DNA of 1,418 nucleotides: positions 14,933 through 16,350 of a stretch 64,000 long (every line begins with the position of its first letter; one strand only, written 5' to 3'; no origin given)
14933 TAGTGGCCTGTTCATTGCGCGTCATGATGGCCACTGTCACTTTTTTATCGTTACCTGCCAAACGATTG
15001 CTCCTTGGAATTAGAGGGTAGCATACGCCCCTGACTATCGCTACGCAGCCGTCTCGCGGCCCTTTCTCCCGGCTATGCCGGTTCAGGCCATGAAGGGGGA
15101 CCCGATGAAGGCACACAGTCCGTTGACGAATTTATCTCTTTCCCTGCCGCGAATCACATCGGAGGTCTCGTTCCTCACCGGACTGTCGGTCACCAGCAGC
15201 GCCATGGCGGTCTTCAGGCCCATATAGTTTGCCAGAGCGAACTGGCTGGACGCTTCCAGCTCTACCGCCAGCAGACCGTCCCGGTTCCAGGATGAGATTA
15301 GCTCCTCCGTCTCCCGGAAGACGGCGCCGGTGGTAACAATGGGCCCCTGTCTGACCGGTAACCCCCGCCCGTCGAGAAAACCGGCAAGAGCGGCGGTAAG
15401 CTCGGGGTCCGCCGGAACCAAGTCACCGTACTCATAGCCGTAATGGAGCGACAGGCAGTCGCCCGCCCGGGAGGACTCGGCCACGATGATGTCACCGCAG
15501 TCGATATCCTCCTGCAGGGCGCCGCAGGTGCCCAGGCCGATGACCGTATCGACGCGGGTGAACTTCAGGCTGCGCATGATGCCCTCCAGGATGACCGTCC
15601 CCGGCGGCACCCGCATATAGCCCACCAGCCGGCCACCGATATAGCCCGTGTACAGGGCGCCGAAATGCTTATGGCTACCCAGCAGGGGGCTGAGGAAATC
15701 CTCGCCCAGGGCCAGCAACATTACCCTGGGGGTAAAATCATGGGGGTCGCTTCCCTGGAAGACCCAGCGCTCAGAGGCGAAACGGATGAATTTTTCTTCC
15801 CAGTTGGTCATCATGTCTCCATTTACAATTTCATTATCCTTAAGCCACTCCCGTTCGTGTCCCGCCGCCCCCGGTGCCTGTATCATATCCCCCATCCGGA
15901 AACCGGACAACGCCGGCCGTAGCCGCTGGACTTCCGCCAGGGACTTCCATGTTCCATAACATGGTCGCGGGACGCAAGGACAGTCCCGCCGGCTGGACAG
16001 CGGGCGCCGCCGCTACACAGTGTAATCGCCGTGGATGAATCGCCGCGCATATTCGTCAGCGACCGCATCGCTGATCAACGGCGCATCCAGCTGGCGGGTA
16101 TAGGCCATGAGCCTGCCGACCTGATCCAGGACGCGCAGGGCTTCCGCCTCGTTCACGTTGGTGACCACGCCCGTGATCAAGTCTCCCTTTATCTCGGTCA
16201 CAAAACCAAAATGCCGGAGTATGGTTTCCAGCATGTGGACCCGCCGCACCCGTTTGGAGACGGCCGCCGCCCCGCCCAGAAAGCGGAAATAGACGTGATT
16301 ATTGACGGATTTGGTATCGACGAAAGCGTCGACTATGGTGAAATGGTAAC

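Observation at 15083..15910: MTA/SAH (5'-deoxyadenosine) nucleosidase homologue embedded among the radical SAMs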

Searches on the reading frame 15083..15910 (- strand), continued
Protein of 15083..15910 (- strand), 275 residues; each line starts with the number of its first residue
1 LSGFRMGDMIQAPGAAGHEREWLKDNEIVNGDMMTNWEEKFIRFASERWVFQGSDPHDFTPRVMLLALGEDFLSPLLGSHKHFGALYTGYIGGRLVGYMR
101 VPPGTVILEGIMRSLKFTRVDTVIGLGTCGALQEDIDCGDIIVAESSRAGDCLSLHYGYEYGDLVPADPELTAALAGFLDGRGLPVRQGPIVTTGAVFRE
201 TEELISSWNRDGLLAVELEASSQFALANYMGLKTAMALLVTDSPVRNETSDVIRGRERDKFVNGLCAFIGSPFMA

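Call 29: find_encoding_contigs(protein=P0078, flank=8000, max_places=3)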
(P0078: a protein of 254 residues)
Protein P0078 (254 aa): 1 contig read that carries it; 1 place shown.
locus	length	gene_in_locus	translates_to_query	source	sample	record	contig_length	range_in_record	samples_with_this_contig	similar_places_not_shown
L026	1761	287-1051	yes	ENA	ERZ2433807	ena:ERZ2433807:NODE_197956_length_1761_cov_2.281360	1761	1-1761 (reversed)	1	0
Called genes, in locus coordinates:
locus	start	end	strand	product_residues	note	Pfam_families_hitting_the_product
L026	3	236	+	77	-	?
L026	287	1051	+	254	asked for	PF01048:PNP_UDP_1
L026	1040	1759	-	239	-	?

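Call 30: find_encoding_contigs(protein=P0079, flank=8000, max_places=2)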
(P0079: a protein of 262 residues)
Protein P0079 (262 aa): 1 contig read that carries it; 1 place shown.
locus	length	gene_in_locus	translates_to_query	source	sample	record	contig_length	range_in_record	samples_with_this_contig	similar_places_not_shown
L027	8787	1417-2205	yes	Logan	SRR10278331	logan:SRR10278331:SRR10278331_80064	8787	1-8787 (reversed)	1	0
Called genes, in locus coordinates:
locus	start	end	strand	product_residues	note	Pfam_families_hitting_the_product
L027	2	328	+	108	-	?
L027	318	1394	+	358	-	PF00248:Aldo_ket_red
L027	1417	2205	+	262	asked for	PF01048:PNP_UDP_1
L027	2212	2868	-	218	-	-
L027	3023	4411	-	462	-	PF13727:CoA_binding_3, PF02397:Bac_transf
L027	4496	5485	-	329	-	PF00535:Glycos_transf_2, PF10111:Glyco_tranf_2_2, PF13506:Glyco_transf_21 (weak), PF13641:Glyco_tranf_2_3, PF13632:Glyco_trans_2_3 (weak)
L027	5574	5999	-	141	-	PF04892:VanZ-LLP1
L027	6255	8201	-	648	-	PF13727:CoA_binding_3, PF00106:adh_short, PF01073:3Beta_HSD, PF01370:Epimerase, PF02719:Polysacc_synt_2, PF04321:RmlD_sub_bind, PF08659:KR (weak), PF16363:GDP_Man_Dehyd, +2 more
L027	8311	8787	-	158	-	?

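Call 31: find_encoding_contigs(protein=P0080, flank=8000, max_places=2)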
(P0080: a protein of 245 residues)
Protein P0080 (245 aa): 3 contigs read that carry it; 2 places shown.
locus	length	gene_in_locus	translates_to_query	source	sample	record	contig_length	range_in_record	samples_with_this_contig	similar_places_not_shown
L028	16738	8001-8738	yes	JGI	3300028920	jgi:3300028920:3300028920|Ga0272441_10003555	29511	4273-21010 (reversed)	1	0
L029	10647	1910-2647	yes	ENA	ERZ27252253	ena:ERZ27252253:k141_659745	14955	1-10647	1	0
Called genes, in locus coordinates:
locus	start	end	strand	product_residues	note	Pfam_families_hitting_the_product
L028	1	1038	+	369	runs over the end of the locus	PF04055:Radical_SAM, PF13186:SPASM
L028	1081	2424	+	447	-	PF02310:B12-binding, PF04055:Radical_SAM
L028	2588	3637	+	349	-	PF08541:ACP_syn_III_C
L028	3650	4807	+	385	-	PF00108:Thiolase_N, PF22691:Thiolase_C_1, PF02803:Thiolase_C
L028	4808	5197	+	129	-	PF01796:OB_ChsH2_C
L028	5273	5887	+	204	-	PF01725:Ham1p_like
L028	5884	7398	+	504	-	PF16980:CitMHS_2, PF03600:CitMHS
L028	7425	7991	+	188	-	-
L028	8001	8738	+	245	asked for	PF01048:PNP_UDP_1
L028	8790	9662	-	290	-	PF02775:TPP_enzyme_C, PF12367:PFO_beta_C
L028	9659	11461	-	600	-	PF01558:POR, PF01855:POR_N, PF17147:PFOR_II (weak)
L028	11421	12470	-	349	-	PF07992:Pyr_redox_2, PF13738:Pyr_redox_3, PF00070:Pyr_redox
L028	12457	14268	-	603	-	PF00037:Fer4 (faint), PF14691:Fer4_20, PF00070:Pyr_redox (faint), PF07992:Pyr_redox_2, PF13450:NAD_binding_8 (weak), PF13738:Pyr_redox_3, PF12838:Fer4_7 (weak), PF13237:Fer4_10 (weak), +2 more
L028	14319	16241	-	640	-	PF00330:Aconitase, PF00694:Aconitase_C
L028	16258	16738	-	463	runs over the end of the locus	PF00206:Lyase_1, PF10415:FumaraseC_C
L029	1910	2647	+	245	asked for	PF01048:PNP_UDP_1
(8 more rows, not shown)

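Call 32: find_encoding_contigs(protein=P0081, flank=8000, max_places=2)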
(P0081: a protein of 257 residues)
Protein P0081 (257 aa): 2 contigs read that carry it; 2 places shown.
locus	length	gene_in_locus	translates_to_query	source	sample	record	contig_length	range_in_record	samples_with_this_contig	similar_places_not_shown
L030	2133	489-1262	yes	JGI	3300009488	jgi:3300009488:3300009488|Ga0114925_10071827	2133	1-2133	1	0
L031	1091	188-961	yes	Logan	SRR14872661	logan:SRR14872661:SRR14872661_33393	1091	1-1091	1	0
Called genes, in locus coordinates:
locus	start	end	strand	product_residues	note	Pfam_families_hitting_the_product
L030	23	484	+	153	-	-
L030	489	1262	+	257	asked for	PF01048:PNP_UDP_1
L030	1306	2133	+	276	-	?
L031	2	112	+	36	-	?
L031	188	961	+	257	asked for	PF01048:PNP_UDP_1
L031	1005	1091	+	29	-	?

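Call 33: find_encoding_contigs(protein=P0082, flank=8000, max_places=2)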
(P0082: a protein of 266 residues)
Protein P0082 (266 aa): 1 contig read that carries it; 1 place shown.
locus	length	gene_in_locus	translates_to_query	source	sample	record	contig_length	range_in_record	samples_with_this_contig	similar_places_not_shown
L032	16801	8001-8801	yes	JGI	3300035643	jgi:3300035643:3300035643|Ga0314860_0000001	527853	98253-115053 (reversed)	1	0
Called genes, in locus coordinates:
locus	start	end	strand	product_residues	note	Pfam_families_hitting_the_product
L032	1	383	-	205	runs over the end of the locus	PF00383:dCMP_cyt_deam_1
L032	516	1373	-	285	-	PF14399:BtrH_N (weak), PF27157:YobF_C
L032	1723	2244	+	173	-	PF01048:PNP_UDP_1 (weak)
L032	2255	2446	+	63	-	-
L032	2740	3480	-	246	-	PF02353:CMAS, PF13489:Methyltransf_23, PF03848:TehB, PF05401:NodS, PF13847:Methyltransf_31, PF08241:Methyltransf_11, PF08242:Methyltransf_12, PF13649:Methyltransf_25, +2 more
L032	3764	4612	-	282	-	PF04055:Radical_SAM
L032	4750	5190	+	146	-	PF01467:CTP_transf_like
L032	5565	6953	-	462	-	-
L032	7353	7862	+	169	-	PF05014:Nuc_deoxyrib_tr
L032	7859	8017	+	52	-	-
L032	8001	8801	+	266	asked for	PF01048:PNP_UDP_1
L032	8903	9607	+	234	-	PF00702:Hydrolase, PF13419:HAD_2, PF13242:Hydrolase_like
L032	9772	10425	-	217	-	PF13489:Methyltransf_23, PF02353:CMAS (weak), PF03848:TehB, PF05175:MTS, PF13847:Methyltransf_31, PF08241:Methyltransf_11, PF08242:Methyltransf_12, PF13649:Methyltransf_25, +2 more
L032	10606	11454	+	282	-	PF13489:Methyltransf_23, PF05175:MTS, PF08241:Methyltransf_11, PF08242:Methyltransf_12, PF13649:Methyltransf_25, PF13847:Methyltransf_31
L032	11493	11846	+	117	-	-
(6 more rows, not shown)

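Call 65: search_protein_families(library=ncbifam, proteins=[P0077, P0079, P0085, P0086, P0091, P0093, P0102, P0110, P0118, P0141], max_evalue=1e-8)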
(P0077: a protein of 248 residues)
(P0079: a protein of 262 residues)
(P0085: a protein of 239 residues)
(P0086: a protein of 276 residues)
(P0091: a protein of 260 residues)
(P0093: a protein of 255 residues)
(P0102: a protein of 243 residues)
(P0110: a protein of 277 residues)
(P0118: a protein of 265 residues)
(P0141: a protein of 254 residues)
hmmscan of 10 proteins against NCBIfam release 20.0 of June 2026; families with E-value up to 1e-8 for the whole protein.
P0077 (248 aa): 8 families
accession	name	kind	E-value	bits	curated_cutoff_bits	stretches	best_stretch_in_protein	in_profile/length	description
TIGR01718.1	Uridine-psphlse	equivalog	1.3e-30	106.6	280.3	1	48-244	40-244/245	uridine phosphorylase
NF005500.0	PRK07115.1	equivalog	6e-25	88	264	1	78-214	80-217/261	AMP nucleosidase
NF004489.0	PRK05819.1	subfamily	3.8e-23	82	230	1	53-215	48-212/236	DeoD-type purine-nucleoside phosphorylase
NF008383.0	PRK11178.1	equivalog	4e-22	78.7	262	1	47-244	46-252/254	uridine phosphorylase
NF009914.0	PRK13374.1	subfamily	4.7e-22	78.7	338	1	54-215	49-212/235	DeoD-type purine-nucleoside phosphorylase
TIGR01721.1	AMN-like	hypoth_equivalog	4.2e-20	72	307.2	1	84-214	84-215/269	AMP nucleosidase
TIGR00107.1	deoD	equivalog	4.9e-16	58.9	232.25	1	54-211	45-204/232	purine-nucleoside phosphorylase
NF004079.0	PRK05584.1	equivalog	5e-09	36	169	1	52-210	32-200/232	5'-methylthioadenosine/adenosylhomocysteine nucleosidase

P0079 (262 aa): 8 families
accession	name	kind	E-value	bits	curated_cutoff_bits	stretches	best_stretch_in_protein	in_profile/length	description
NF005500.0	PRK07115.1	equivalog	1.5e-18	67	264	1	97-230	83-217/261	AMP nucleosidase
NF004489.0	PRK05819.1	subfamily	2.3e-15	56.5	230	1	101-243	81-223/236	DeoD-type purine-nucleoside phosphorylase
TIGR01718.1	Uridine-psphlse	equivalog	1.4e-14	54.1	280.3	1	101-257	77-241/245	uridine phosphorylase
TIGR01721.1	AMN-like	hypoth_equivalog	1.8e-14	53.6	307.2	1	100-230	84-215/269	AMP nucleosidase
TIGR00107.1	deoD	equivalog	3.1e-14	53.1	232.25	1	98-242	74-218/232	purine-nucleoside phosphorylase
NF009914.0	PRK13374.1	subfamily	4.5e-13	49.3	338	1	99-253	79-233/235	DeoD-type purine-nucleoside phosphorylase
NF008383.0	PRK11178.1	equivalog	8.1e-10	38.4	262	0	102-222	85-219/254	uridine phosphorylase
TIGR03468.1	HpnG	hypoth_equivalog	5.5e-09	35.9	187.1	0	79-225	22-157/212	hopanoid-associated phosphorylase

P0085 (239 aa): 9 families
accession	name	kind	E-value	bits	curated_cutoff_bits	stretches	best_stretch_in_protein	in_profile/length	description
NF005500.0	PRK07115.1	equivalog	5.2e-23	81.6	264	1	67-215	65-215/261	AMP nucleosidase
NF004489.0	PRK05819.1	subfamily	1e-21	77.3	230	1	48-213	40-207/236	DeoD-type purine-nucleoside phosphorylase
TIGR01718.1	Uridine-psphlse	equivalog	6.9e-20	71.4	280.3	1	50-209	39-211/245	uridine phosphorylase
TIGR01721.1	AMN-like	hypoth_equivalog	1.2e-19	70.5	307.2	1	67-216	62-214/269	AMP nucleosidase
NF009914.0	PRK13374.1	subfamily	2.9e-19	69.6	338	1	47-212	39-206/235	DeoD-type purine-nucleoside phosphorylase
NF008383.0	PRK11178.1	equivalog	7.8e-17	61.4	262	1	48-206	44-216/254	uridine phosphorylase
TIGR00107.1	deoD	equivalog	1.2e-16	61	232.25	1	48-212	36-202/232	purine-nucleoside phosphorylase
TIGR03468.1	HpnG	hypoth_equivalog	1.1e-13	51.2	187.1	1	67-212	22-157/212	hopanoid-associated phosphorylase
NF004079.0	PRK05584.1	equivalog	2.8e-12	46.6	169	1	54-212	30-199/232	5'-methylthioadenosine/adenosylhomocysteine nucleosidase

P0086 (276 aa): 10 families
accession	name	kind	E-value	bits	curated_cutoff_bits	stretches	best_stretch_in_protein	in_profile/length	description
NF004489.0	PRK05819.1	subfamily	7.1e-29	100.7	230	1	82-270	49-233/236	DeoD-type purine-nucleoside phosphorylase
NF009914.0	PRK13374.1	subfamily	6e-27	94.7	338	1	82-269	49-232/235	DeoD-type purine-nucleoside phosphorylase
TIGR00107.1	deoD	equivalog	2.8e-26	92.4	232.25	1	82-271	45-230/232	purine-nucleoside phosphorylase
TIGR01718.1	Uridine-psphlse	equivalog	6.6e-17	61.7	280.3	1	81-236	45-211/245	uridine phosphorylase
NF005500.0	PRK07115.1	equivalog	5.9e-14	51.9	264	1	91-245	65-220/261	AMP nucleosidase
NF008383.0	PRK11178.1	equivalog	1.8e-13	50.4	262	1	77-194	48-163/254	uridine phosphorylase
TIGR03664.1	fut_nucase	equivalog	2.4e-12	47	124.7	0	57-144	3-91/228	futalosine hydrolase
NF004079.0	PRK05584.1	equivalog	2.6e-12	46.8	169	1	76-243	28-203/232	5'-methylthioadenosine/adenosylhomocysteine nucleosidase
TIGR03468.1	HpnG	hypoth_equivalog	3.9e-10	39.7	187.1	1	90-239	21-157/212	hopanoid-associated phosphorylase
TIGR01721.1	AMN-like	hypoth_equivalog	6.9e-10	38.5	307.2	1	91-245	62-218/269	AMP nucleosidase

P0091 (260 aa): 8 families
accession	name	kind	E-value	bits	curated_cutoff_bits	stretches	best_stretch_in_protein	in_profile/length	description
NF005500.0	PRK07115.1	equivalog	4.5e-20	72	264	1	68-218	63-212/261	AMP nucleosidase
NF004489.0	PRK05819.1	subfamily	8.1e-16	58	230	1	73-221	60-209/236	DeoD-type purine-nucleoside phosphorylase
NF009914.0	PRK13374.1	subfamily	3.4e-15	56.3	338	1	73-222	60-211/235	DeoD-type purine-nucleoside phosphorylase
TIGR00107.1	deoD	equivalog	5.5e-15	55.5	232.25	1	73-221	56-205/232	purine-nucleoside phosphorylase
TIGR01721.1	AMN-like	hypoth_equivalog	7.3e-15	54.8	307.2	1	78-218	69-210/269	AMP nucleosidase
TIGR01718.1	Uridine-psphlse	equivalog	3.5e-11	42.9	280.3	1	33-215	18-211/245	uridine phosphorylase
NF008383.0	PRK11178.1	equivalog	4.2e-10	39.3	262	1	30-173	22-163/254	uridine phosphorylase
TIGR03468.1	HpnG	hypoth_equivalog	1.5e-09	37.7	187.1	1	63-218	15-157/212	hopanoid-associated phosphorylase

P0093 (255 aa): 9 families
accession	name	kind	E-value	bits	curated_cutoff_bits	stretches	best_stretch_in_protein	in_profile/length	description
NF005500.0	PRK07115.1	equivalog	1.2e-23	83.7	264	1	75-222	65-212/261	AMP nucleosidase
NF004489.0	PRK05819.1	subfamily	1.4e-23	83.4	230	1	81-237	63-221/236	DeoD-type purine-nucleoside phosphorylase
TIGR01721.1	AMN-like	hypoth_equivalog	3.1e-22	79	307.2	1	76-222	63-210/269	AMP nucleosidase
TIGR01718.1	Uridine-psphlse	equivalog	4.2e-21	75.4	280.3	1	73-217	52-209/245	uridine phosphorylase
NF008383.0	PRK11178.1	equivalog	6.6e-21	74.7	262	1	70-215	56-215/254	uridine phosphorylase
TIGR00107.1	deoD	equivalog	2.4e-19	69.8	232.25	1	82-241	60-221/232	purine-nucleoside phosphorylase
NF009914.0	PRK13374.1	subfamily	4e-18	65.9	338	1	76-229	59-213/235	DeoD-type purine-nucleoside phosphorylase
TIGR03468.1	HpnG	hypoth_equivalog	3.6e-13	49.6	187.1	1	90-223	36-158/212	hopanoid-associated phosphorylase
NF004079.0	PRK05584.1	equivalog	6.4e-13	48.8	169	1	87-222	54-199/232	5'-methylthioadenosine/adenosylhomocysteine nucleosidase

P0102 (243 aa): 7 families
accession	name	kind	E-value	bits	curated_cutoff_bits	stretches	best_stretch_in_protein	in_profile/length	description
NF005500.0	PRK07115.1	equivalog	2.3e-26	92.6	264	1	65-228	63-227/261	AMP nucleosidase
TIGR01721.1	AMN-like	hypoth_equivalog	1e-23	83.8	307.2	1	35-227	33-224/269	AMP nucleosidase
NF004489.0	PRK05819.1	subfamily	7.2e-22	77.8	230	1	59-222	51-215/236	DeoD-type purine-nucleoside phosphorylase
TIGR00107.1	deoD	equivalog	1.9e-20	73.4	232.25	1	58-222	46-211/232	purine-nucleoside phosphorylase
NF009914.0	PRK13374.1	subfamily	5e-19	68.8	338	1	59-221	51-214/235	DeoD-type purine-nucleoside phosphorylase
TIGR01718.1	Uridine-psphlse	equivalog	1.3e-13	50.8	280.3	1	68-236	56-238/245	uridine phosphorylase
NF008383.0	PRK11178.1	equivalog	6.1e-10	38.8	262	1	62-170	56-167/254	uridine phosphorylase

P0110 (277 aa): 7 families
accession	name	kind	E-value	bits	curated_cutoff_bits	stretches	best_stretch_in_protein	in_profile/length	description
NF005500.0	PRK07115.1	equivalog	1.8e-17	63.5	264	1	71-243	60-217/261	AMP nucleosidase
TIGR01718.1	Uridine-psphlse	equivalog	8.8e-16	58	280.3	1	40-234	14-210/245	uridine phosphorylase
TIGR01721.1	AMN-like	hypoth_equivalog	2.2e-14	53.2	307.2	1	74-242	60-214/269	AMP nucleosidase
NF004489.0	PRK05819.1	subfamily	7.5e-14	51.6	230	1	67-237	49-205/236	DeoD-type purine-nucleoside phosphorylase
NF008383.0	PRK11178.1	equivalog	2.2e-13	50.1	262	1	65-231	51-215/254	uridine phosphorylase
NF009914.0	PRK13374.1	subfamily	1.4e-10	41.2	338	1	67-237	49-205/235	DeoD-type purine-nucleoside phosphorylase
TIGR00107.1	deoD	equivalog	2.2e-10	40.4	232.25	1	67-237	45-201/232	purine-nucleoside phosphorylase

P0118 (265 aa): 8 families
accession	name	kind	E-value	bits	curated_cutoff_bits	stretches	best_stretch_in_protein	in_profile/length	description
NF004489.0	PRK05819.1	subfamily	2.8e-17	62.7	230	1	61-249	44-231/236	DeoD-type purine-nucleoside phosphorylase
NF005500.0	PRK07115.1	equivalog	1.4e-15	57.3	264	1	74-230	64-215/261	AMP nucleosidase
NF009914.0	PRK13374.1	subfamily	8.9e-15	54.9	338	1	64-252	47-234/235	DeoD-type purine-nucleoside phosphorylase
TIGR01718.1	Uridine-psphlse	equivalog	1.2e-12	47.7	280.3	1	61-249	41-235/245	uridine phosphorylase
NF004079.0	PRK05584.1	equivalog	4.3e-12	46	169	1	55-236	23-208/232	5'-methylthioadenosine/adenosylhomocysteine nucleosidase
TIGR01721.1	AMN-like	hypoth_equivalog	1.7e-11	43.8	307.2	1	74-229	61-212/269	AMP nucleosidase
TIGR00107.1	deoD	equivalog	2.4e-11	43.6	232.25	1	64-238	43-213/232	purine-nucleoside phosphorylase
NF008383.0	PRK11178.1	equivalog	9.8e-09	34.8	262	0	65-221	52-216/254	uridine phosphorylase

P0141 (254 aa): 9 families
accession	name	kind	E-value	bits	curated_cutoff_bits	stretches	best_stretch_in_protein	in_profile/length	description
TIGR01718.1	Uridine-psphlse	equivalog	1.8e-16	60.2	280.3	1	83-138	62-117/245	uridine phosphorylase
NF005500.0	PRK07115.1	equivalog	2.6e-16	59.7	264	1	78-222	67-212/261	AMP nucleosidase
NF004489.0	PRK05819.1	subfamily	3e-16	59.4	230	1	83-226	65-210/236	DeoD-type purine-nucleoside phosphorylase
TIGR01721.1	AMN-like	hypoth_equivalog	5e-15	55.4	307.2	1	74-222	60-210/269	AMP nucleosidase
NF009914.0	PRK13374.1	subfamily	3.4e-13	49.7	338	1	83-226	65-210/235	DeoD-type purine-nucleoside phosphorylase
TIGR00107.1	deoD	equivalog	4.8e-13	49.2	232.25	1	84-225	62-205/232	purine-nucleoside phosphorylase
TIGR03468.1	HpnG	hypoth_equivalog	6.8e-13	48.7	187.1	1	79-225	25-160/212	hopanoid-associated phosphorylase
NF008383.0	PRK11178.1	equivalog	8.7e-12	44.8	262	1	84-204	70-204/254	uridine phosphorylase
NF004079.0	PRK05584.1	equivalog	6.9e-11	42.1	169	1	83-222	50-199/232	5'-methylthioadenosine/adenosylhomocysteine nucleosidase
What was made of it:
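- Closest known: Short AMP-nucleosidase-like proteins. Same: This is the best-scoring model for several of the family's remote relatives (five of ten tested; call 65).
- Remote relatives of the family score best against the short AMP nucleosidase model PRK07115, at 57-93 bits (call 65).
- Tried and rejected: The wider clade is also orphan (call 65).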

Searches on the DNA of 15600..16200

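Call 60: search_rna_families(source=window, start=15600, end=16200, threshold=evalue, max_evalue=1)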
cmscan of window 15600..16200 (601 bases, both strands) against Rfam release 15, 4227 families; matches with E-value up to 1: 0.
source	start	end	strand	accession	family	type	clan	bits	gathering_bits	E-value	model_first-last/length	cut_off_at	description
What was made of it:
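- No SAM, SAH or cobalamin riboswitch lies upstream (call 60).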
